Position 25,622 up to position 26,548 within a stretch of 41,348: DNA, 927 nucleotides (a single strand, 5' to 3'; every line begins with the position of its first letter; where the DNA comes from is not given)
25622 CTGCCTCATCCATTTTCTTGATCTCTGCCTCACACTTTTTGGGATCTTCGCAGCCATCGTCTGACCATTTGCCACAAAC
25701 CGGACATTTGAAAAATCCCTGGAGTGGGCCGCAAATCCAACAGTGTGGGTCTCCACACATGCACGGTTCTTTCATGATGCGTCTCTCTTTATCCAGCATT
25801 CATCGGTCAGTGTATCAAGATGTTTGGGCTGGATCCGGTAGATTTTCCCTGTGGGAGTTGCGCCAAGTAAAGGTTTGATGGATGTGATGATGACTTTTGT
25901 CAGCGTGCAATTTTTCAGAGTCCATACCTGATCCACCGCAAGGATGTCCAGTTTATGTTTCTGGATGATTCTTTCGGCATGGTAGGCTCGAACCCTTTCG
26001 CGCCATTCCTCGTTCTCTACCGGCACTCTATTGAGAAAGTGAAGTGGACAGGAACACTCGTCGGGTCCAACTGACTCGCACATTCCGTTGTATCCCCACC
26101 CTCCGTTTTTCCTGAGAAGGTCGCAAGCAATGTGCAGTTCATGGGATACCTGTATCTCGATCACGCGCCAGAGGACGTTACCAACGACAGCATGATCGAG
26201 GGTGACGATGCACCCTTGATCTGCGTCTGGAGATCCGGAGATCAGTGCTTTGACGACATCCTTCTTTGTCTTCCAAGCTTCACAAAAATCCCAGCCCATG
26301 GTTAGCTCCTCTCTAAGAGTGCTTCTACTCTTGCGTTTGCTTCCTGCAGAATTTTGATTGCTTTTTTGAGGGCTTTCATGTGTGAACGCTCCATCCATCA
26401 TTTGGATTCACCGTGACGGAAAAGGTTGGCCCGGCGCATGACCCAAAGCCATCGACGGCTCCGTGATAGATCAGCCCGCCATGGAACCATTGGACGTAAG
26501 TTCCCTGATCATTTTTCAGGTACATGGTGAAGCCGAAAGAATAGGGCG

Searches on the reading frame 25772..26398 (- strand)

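Call 18: search_protein_families(library=pfam, proteins=[window:25772-26398:-], max_evalue=0.001)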
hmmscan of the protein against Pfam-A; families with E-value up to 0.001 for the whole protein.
window:25772-26398:- (208 aa): 0 families

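Call 40: search_protein_families(library=phrogs, proteins=[window:25772-26398:-], max_evalue=0.001)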
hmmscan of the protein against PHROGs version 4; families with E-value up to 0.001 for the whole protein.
window:25772-26398:- (208 aa): 1 family
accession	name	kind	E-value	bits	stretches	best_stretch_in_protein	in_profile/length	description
phrog_21047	-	unknown function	1.2e-05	26.5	1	53-170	20-127/170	-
